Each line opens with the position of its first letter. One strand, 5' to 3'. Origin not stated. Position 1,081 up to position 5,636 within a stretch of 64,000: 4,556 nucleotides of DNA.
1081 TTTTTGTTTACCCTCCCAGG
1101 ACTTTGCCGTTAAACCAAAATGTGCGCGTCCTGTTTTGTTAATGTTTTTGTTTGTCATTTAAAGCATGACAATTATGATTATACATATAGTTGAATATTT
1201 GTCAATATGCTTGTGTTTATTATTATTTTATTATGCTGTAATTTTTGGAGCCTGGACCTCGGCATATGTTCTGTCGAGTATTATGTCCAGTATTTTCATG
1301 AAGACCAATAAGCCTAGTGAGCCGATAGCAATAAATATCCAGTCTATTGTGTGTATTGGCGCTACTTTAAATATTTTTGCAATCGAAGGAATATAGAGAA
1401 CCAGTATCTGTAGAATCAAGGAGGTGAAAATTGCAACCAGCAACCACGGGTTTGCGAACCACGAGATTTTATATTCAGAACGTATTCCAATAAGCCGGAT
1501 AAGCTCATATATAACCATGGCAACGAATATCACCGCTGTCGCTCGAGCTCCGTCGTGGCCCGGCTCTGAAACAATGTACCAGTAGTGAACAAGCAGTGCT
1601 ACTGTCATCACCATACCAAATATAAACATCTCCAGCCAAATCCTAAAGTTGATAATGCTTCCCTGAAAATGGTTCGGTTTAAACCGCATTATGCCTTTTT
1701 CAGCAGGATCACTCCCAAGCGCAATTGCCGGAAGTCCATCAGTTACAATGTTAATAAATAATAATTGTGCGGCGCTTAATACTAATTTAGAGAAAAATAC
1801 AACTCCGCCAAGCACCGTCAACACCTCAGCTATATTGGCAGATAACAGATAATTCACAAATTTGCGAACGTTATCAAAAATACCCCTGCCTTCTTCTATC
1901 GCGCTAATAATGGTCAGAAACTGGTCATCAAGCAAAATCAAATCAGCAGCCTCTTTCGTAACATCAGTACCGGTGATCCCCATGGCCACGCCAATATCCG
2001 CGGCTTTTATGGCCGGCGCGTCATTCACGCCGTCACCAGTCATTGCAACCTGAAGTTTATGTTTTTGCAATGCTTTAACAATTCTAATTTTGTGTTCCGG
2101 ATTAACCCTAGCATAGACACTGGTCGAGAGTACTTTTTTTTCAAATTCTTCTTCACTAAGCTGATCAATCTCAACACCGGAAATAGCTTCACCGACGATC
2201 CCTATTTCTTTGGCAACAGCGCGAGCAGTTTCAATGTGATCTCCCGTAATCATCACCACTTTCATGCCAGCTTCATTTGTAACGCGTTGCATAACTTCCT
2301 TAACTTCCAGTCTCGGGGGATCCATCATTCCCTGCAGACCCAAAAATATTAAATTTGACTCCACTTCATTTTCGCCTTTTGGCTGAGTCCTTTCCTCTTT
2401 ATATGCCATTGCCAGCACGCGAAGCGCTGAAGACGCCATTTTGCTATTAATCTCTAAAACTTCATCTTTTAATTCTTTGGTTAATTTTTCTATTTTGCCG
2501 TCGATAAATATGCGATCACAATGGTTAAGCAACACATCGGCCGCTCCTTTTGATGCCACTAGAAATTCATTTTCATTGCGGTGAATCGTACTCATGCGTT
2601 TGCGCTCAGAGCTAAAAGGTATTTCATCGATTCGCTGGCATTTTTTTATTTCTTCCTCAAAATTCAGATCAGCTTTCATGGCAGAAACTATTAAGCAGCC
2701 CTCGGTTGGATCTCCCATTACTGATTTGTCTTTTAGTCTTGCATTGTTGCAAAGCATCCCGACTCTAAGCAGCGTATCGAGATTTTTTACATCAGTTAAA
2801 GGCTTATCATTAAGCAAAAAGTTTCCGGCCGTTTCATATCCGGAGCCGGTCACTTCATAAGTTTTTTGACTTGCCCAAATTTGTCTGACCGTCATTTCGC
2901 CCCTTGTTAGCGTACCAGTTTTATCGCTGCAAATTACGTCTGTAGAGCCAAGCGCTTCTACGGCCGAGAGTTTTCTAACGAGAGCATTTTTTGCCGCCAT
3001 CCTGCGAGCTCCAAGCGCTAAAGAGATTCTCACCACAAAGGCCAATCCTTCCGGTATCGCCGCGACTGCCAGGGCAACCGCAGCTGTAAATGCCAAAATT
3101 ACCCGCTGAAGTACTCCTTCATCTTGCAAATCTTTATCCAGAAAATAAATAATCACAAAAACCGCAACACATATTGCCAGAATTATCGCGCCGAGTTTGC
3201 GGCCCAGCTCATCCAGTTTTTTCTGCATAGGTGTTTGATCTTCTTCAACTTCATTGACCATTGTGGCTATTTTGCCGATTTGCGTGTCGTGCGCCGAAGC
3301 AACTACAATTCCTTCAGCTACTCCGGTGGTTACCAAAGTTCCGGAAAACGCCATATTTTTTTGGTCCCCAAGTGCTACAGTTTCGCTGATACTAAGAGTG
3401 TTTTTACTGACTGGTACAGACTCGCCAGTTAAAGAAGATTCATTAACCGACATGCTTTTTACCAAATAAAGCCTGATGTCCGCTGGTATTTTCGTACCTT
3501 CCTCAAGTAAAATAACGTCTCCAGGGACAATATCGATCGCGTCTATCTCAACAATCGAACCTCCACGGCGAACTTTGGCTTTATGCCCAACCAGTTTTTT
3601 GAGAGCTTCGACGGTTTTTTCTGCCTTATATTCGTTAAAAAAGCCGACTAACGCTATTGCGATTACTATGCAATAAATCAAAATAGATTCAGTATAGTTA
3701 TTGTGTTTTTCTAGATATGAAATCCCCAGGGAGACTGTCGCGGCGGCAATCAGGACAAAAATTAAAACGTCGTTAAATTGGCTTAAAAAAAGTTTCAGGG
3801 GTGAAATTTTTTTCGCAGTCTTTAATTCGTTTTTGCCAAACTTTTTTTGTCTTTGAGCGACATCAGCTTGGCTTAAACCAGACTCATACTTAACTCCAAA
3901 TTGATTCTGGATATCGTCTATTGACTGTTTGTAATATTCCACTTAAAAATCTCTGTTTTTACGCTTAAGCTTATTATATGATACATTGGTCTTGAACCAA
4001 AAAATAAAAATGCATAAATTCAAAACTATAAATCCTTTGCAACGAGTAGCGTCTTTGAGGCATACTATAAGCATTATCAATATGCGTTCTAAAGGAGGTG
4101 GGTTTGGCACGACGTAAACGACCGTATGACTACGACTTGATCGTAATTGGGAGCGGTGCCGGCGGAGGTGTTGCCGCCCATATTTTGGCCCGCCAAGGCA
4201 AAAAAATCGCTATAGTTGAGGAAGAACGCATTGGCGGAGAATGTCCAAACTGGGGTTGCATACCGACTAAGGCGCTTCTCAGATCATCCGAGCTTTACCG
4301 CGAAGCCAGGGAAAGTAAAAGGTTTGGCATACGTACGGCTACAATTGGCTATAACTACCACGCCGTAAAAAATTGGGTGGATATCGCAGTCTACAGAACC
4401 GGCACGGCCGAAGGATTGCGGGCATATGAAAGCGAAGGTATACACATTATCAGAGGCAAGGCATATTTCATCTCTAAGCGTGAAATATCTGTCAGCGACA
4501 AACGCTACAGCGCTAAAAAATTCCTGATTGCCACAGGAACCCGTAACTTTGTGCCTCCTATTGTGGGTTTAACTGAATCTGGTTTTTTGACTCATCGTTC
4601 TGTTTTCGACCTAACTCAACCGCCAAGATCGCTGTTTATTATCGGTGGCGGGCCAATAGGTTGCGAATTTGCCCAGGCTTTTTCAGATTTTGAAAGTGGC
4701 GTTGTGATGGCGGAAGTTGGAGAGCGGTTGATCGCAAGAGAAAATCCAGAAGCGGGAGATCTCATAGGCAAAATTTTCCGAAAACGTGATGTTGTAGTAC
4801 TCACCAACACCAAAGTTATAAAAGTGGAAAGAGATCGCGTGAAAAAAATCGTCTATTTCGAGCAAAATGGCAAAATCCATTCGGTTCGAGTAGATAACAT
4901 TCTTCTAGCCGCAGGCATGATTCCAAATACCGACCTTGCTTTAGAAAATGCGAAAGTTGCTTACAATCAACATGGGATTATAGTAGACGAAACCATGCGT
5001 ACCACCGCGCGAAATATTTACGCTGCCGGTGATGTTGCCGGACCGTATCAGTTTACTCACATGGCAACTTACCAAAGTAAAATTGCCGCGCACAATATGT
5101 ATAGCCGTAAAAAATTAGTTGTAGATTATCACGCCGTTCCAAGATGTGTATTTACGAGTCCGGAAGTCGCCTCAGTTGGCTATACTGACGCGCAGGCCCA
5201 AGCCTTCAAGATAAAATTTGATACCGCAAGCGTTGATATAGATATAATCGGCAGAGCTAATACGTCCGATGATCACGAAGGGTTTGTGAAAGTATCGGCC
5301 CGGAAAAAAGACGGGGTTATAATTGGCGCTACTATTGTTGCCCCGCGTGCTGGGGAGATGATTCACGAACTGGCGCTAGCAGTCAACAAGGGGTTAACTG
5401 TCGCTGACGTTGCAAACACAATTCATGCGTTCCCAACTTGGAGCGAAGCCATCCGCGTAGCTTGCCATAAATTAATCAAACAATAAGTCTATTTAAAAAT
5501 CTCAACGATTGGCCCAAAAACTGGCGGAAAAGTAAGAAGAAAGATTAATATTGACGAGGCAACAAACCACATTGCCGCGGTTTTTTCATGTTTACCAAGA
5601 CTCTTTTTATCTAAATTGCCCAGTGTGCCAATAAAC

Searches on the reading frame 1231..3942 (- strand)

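Call 25: search_protein_families(library=ncbifam, proteins=[window:1231-3942:-], max_evalue=0.00001)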
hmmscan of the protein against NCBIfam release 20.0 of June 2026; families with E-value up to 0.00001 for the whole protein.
window:1231-3942:- (903 aa): 21 families
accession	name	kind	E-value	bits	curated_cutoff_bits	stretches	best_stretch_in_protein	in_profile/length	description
TIGR01522.1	ATPase-IIA2_Ca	equivalog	9.2e-204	678.7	798.3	1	2-871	3-832/854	calcium-transporting P-type ATPase, PMR1-type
TIGR01116.1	ATPase-IIA1_Ca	equivalog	3.1e-193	644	703.4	1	53-883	2-792/799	calcium-translocating P-type ATPase, SERCA-type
TIGR01523.1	ATPase-IID_K-Na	equivalog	1.6e-144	482.8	645.05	2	237-789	267-856/997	potassium/sodium efflux P-type ATPase, fungal-type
TIGR01517.1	ATPase-IIB_Ca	equivalog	2.9e-144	482.4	507.05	1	9-881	42-873/882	calcium-translocating P-type ATPase, PMCA-type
TIGR01106.1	ATPase-IIC_X-K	subfamily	5.3e-138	461.5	946.1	2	1-591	15-616/997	Na,H/K antiporter P-type ATPase subunit alpha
TIGR01647.1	ATPase-IIIA_H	equivalog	2.2e-123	413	615.5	1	22-834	1-736/755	plasma-membrane proton-efflux P-type ATPase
TIGR01524.1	ATPase-IIIB_Mg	equivalog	3.8e-110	369.1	610.75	2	434-792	405-761/867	magnesium-translocating P-type ATPase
NF011702.0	PRK15122.1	subfamily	4.6e-102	342.5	975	1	20-887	47-897/907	magnesium-translocating P-type ATPase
TIGR01494.1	ATPase_P-type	subfamily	4.4e-92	309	62.3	4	607-716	363-466/478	HAD-IC family P-type ATPase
TIGR01525.1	ATPase-IB_hvy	subfamily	2.1e-74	251.3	346.25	3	68-359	9-273/560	heavy metal translocating P-type ATPase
TIGR01657.1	P-ATPase-V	hypoth_equivalog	1.7e-67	227.9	618.25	2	18-585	134-700/1055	ATP13A2 family polyamine export P-type ATPase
TIGR01512.1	ATPase-IB2_Cd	subfamily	2.6e-55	188.1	313.5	2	80-357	15-257/494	cadmium family heavy metal-translocating P-type ATPase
TIGR01511.1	ATPase-IB1_Cu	subfamily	4.5e-50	171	397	2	66-360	26-287/542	copper-translocating P-type ATPase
NF008262.1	PRK11033.1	equivalog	2.4e-43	148.7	1005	2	71-361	186-452/731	zinc/cadmium/mercury/lead-transporting ATPase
NF033775.1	P_type_ZntA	exception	7e-37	127.1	1240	2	97-360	215-456/732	Zn(II)/Cd(II)/Pb(II) translocating P-type ATPase ZntA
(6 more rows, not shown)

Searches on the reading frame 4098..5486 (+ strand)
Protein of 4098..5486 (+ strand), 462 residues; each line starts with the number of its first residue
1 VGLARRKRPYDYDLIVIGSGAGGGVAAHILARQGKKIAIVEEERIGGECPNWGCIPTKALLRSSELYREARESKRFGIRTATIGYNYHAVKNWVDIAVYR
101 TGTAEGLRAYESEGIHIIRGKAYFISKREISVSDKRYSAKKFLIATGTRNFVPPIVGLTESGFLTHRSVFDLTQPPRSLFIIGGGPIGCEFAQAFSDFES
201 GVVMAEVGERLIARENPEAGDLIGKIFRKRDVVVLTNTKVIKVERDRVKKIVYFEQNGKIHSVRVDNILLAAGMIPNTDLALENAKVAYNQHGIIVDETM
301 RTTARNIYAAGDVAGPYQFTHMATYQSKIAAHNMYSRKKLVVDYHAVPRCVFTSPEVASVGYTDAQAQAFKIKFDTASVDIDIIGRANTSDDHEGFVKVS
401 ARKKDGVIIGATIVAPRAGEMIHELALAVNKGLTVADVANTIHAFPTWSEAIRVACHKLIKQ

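Call 25: search_protein_families(library=ncbifam, proteins=[window:4098-5486:+], max_evalue=0.00001)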
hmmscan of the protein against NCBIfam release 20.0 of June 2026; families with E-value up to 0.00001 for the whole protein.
window:4098-5486:+ (462 aa): 48 families (the best 25 are shown)
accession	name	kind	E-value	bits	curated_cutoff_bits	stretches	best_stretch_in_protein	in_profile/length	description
NF004991.0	PRK06370.1-3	subfamily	3.4e-125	418.5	620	1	11-456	35-484/509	FAD-containing oxidoreductase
TIGR01350.1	lipoamide_DH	equivalog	1.7e-121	406.1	408.8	1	12-461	2-456/461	dihydrolipoyl dehydrogenase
TIGR02053.1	MerA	equivalog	6.1e-116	388.2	454.45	1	12-457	1-451/465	mercury(II) reductase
NF004947.0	PRK06292.2-5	equivalog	7.8e-99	331.7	592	1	11-460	3-459/474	dihydrolipoyl dehydrogenase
NF004946.0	PRK06292.2-4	subfamily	1.8e-86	290.9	634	1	11-459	3-470/487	dihydrolipoyl dehydrogenase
NF004992.0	PRK06370.1-4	equivalog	2.8e-84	283.2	629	1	11-456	4-452/459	FAD-containing oxidoreductase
NF004945.0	PRK06292.2-3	equivalog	5.1e-84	282.8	494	1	12-458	4-451/457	dihydrolipoyl dehydrogenase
NF004943.0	PRK06292.2-1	equivalog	4.8e-83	279.5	432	1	11-459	3-455/456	dihydrolipoyl dehydrogenase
NF005883.0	PRK07845.1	equivalog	9.4e-79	265.5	479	1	14-460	5-460/466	NAD(P)H-quinone dehydrogenase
NF005884.0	PRK07846.1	equivalog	2e-78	264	501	1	11-453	3-445/454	mycothione reductase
NF010311.1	PRK13748.1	subfamily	1.9e-77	261.4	600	1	12-458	98-547/560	mercury(II) reductase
NF004944.0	PRK06292.2-2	equivalog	2.7e-77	260.4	619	1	11-458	3-451/460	dihydrolipoyl dehydrogenase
NF003585.0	PRK05249.1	equivalog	1.1e-76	258.3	465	1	8-458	3-456/464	Si-specific NAD(P)(+) transhydrogenase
NF004776.0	PRK06116.1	equivalog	1.5e-76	258.2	480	1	10-451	3-445/450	glutathione-disulfide reductase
NF041853.1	hythiocyan_redase_MerA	equivalog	3.9e-75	253.4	650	1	11-452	3-434/440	hypothiocyanous acid reductase MerA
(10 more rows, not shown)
